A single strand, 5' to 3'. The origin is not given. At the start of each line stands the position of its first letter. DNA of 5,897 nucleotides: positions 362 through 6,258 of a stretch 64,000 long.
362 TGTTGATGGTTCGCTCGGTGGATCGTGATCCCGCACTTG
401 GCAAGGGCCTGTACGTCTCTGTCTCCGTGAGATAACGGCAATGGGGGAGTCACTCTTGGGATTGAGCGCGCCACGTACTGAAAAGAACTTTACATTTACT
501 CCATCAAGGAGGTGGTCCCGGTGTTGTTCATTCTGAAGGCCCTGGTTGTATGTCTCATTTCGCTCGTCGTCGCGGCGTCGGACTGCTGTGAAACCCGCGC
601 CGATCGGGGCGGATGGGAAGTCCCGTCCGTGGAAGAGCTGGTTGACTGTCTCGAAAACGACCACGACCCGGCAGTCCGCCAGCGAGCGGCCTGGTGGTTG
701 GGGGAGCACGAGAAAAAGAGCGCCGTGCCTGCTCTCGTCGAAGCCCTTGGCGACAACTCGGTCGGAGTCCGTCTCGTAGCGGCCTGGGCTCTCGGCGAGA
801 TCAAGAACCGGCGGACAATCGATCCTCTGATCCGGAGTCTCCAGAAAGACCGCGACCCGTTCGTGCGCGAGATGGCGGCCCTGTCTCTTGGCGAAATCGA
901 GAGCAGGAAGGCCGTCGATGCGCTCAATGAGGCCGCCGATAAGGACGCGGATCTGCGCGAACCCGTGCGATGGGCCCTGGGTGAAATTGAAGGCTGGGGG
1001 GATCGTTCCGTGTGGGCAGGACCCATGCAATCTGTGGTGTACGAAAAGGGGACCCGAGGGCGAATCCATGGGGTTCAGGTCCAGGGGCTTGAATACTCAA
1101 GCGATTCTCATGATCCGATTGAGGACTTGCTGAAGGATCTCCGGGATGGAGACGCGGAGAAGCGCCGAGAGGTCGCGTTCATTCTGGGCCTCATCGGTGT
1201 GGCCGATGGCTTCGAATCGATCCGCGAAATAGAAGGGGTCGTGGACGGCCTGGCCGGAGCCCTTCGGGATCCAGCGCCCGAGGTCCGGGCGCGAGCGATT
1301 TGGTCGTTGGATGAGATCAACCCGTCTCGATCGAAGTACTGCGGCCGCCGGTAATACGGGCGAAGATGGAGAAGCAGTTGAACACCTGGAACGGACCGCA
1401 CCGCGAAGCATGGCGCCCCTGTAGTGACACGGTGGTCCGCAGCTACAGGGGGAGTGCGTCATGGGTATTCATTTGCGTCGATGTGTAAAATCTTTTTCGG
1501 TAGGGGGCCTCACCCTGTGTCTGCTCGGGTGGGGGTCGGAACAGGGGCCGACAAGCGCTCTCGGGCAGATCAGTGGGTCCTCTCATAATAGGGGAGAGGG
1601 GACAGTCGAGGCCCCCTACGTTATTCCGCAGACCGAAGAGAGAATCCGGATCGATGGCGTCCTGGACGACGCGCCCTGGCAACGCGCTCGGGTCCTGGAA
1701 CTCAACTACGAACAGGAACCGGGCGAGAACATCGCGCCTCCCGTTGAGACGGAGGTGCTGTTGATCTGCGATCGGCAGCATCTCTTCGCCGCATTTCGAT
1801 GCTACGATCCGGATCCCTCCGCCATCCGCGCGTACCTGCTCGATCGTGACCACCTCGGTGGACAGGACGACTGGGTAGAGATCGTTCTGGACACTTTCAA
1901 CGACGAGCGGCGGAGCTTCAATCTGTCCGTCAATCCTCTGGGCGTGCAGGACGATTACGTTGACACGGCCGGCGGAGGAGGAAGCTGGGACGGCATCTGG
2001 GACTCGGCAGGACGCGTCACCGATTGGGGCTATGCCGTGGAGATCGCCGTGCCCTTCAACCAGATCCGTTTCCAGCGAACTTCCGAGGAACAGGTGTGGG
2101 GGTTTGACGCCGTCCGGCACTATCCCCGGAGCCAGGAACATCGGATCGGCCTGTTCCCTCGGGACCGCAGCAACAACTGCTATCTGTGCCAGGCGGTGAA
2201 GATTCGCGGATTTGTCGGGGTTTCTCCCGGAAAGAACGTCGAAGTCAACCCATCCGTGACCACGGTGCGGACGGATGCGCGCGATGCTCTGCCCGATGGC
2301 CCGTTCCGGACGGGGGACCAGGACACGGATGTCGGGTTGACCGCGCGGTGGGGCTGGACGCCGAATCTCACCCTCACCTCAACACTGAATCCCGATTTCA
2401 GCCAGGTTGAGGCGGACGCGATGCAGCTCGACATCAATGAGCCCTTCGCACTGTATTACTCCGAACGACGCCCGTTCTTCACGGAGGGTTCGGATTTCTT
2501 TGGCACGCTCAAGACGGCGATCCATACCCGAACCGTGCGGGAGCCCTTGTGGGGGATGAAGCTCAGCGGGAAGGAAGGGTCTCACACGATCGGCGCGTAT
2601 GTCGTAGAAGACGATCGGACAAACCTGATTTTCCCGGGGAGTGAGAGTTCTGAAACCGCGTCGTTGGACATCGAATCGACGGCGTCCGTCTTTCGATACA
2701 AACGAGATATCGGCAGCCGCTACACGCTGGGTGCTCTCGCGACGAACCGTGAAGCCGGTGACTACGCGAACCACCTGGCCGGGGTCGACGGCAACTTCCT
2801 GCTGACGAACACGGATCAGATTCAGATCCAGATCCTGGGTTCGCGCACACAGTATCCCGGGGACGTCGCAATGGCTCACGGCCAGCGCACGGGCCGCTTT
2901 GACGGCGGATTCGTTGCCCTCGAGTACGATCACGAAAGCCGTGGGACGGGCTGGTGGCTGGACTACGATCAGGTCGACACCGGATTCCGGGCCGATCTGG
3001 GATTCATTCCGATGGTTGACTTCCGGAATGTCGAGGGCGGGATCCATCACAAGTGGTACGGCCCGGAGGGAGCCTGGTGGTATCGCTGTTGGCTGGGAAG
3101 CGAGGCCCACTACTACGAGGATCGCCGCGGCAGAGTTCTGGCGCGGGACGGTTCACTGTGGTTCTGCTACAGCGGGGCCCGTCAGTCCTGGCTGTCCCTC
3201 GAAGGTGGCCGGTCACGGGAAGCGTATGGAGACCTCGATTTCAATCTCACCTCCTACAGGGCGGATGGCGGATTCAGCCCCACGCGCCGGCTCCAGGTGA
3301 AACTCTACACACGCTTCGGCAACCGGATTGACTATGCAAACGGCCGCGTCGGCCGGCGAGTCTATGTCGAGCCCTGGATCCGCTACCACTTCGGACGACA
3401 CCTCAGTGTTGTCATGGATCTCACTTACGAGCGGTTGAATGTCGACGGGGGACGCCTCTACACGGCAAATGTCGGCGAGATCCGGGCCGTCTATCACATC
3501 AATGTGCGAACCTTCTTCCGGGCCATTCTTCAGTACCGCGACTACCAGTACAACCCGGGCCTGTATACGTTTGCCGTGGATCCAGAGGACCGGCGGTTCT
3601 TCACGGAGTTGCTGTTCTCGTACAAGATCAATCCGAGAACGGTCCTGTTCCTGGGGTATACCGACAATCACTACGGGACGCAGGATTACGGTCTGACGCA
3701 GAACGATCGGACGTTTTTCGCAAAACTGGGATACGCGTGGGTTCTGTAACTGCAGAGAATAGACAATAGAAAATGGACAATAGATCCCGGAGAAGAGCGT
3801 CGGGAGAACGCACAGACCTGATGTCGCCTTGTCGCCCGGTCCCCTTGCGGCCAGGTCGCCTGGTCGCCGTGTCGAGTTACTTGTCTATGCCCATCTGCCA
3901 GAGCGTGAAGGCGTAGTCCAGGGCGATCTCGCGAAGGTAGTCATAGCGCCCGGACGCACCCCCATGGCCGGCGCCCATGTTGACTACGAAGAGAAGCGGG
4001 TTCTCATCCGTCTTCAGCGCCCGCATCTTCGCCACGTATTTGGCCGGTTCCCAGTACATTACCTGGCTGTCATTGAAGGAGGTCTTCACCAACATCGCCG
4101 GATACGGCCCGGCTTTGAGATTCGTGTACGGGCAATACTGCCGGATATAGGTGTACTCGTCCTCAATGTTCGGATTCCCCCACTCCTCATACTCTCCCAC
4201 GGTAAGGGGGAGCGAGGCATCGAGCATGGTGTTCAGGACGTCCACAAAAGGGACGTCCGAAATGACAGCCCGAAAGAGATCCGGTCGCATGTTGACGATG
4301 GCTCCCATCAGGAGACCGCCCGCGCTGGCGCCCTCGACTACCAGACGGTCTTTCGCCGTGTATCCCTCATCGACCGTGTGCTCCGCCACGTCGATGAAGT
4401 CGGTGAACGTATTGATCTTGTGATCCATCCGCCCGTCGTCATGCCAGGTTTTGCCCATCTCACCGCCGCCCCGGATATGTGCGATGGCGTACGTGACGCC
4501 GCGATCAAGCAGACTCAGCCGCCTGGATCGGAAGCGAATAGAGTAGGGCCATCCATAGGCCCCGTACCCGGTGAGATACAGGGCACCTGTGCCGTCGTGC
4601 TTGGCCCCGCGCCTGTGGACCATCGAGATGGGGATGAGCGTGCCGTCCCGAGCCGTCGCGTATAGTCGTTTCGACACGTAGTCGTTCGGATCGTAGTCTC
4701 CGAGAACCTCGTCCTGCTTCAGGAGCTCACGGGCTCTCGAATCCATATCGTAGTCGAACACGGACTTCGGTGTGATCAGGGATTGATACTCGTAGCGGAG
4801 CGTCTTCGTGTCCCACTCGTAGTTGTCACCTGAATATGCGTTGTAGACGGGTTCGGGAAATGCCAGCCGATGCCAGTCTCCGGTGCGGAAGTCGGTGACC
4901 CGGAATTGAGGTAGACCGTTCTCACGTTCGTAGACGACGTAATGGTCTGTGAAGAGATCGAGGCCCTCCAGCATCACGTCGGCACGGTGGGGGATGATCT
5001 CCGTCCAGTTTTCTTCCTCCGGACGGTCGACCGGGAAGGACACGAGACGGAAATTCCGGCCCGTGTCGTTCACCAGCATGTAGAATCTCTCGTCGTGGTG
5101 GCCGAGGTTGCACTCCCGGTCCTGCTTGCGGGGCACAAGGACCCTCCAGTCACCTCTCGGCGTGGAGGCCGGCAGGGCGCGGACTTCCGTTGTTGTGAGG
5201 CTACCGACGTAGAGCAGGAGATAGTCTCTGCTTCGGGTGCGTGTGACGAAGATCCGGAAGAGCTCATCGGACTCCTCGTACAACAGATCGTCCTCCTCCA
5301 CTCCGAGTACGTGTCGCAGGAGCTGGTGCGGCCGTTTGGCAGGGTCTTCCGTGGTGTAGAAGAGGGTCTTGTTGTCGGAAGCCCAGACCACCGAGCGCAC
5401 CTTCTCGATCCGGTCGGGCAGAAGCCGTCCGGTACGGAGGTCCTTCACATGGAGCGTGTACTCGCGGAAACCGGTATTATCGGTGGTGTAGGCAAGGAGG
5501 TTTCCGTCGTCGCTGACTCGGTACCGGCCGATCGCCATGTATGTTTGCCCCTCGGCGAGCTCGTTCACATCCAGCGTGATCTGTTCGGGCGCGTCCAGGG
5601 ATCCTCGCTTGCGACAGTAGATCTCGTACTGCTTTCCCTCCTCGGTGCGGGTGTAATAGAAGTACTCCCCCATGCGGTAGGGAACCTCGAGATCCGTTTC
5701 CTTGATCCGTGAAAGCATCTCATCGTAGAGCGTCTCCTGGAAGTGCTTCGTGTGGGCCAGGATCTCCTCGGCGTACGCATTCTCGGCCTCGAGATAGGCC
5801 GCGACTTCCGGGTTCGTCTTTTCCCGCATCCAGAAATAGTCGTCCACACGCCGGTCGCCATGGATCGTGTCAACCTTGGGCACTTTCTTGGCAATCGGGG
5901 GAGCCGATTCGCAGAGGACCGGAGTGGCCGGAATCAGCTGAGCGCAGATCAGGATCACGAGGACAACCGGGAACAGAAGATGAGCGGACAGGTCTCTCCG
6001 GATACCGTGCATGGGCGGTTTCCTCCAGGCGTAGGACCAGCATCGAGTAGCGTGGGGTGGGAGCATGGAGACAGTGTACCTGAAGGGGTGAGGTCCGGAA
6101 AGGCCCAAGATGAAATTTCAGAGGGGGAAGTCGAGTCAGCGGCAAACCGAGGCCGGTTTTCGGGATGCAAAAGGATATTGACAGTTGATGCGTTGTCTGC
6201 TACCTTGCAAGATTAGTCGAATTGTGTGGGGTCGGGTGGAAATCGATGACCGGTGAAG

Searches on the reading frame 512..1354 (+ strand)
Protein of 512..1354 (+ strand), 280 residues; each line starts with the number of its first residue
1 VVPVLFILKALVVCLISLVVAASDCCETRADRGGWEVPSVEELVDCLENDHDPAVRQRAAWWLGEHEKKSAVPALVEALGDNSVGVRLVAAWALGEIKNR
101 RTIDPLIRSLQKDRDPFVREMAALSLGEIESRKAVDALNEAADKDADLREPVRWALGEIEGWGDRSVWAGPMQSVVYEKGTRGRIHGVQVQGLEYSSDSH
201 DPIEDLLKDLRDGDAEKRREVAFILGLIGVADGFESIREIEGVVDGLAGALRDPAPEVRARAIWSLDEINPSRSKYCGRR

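Call 74: search_protein_families(library=pfam, proteins=[window:512-1354:+], max_evalue=0.00001)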
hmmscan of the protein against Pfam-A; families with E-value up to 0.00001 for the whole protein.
window:512-1354:+ (280 aa): 6 families
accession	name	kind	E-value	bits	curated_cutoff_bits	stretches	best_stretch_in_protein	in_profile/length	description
PF13646.12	HEAT_2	-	5.3e-39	132.8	27.7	3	41-119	2-80/88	HEAT repeats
PF02985.28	HEAT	-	5.5e-21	73.1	23.5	0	72-97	2-27/31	HEAT repeat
PF03130.22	HEAT_PBS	-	9.3e-21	72.4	20.9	0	55-81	1-27/27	PBS lyase HEAT-like repeat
PF13513.12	HEAT_EZ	-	1.7e-13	51.2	27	0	70-97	28-55/55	HEAT-like repeat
PF12717.13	Cnd1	-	2.7e-10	41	26.4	0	203-272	23-88/162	non-SMC mitotic condensation complex subunit 1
PF00514.29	Arm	-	2.8e-09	37.1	20.6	0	71-97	13-39/41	Armadillo/beta-catenin-like repeat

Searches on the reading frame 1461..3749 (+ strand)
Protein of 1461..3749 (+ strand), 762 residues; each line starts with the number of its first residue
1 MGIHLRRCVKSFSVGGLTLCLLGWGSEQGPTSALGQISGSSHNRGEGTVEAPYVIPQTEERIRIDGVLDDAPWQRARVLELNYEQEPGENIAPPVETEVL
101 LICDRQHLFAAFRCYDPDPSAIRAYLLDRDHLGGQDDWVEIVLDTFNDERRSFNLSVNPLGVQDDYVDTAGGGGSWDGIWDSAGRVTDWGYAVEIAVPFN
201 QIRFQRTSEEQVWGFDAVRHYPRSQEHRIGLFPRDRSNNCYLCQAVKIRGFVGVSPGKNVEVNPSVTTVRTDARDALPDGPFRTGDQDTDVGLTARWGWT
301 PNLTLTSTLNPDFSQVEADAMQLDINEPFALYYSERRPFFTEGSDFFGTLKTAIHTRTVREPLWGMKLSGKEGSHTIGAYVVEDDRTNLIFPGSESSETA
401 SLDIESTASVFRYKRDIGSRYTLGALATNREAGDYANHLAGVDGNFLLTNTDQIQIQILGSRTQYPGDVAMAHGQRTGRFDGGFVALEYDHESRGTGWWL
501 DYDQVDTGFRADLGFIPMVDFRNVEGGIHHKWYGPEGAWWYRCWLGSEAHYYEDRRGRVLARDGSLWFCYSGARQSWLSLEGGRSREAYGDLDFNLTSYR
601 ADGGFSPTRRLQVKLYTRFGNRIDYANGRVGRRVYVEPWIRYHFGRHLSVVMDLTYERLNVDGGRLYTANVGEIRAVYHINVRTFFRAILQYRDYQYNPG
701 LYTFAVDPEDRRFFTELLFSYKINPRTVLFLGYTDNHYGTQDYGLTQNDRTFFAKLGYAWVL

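Call 74: search_protein_families(library=pfam, proteins=[window:1461-3749:+], max_evalue=0.00001)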
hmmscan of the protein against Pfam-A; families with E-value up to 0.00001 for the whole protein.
window:1461-3749:+ (762 aa): 2 families
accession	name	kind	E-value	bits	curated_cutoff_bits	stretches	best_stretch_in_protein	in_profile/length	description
PF19313.5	DUF5916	-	2.5e-14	53.4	22.6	1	286-348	23-84/572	Domain of unknown function (DUF5916)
PF06452.16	CBM9_1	-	6.3e-07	29.9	23.4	1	64-217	1-146/185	Carbohydrate family 9 binding domain-like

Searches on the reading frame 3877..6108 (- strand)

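Call 74: search_protein_families(library=pfam, proteins=[window:3877-6108:-], max_evalue=0.00001)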
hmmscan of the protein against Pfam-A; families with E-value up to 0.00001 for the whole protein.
window:3877-6108:- (743 aa): 2 families
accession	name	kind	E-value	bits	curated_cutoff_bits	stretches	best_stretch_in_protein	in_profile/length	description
PF02897.21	Peptidase_S9_N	-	1.2e-114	383.8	24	1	70-465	1-413/414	Prolyl oligopeptidase, N-terminal beta-propeller domain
PF00326.27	Peptidase_S9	-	8e-63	212.2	22.6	1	526-740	3-211/213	Prolyl oligopeptidase family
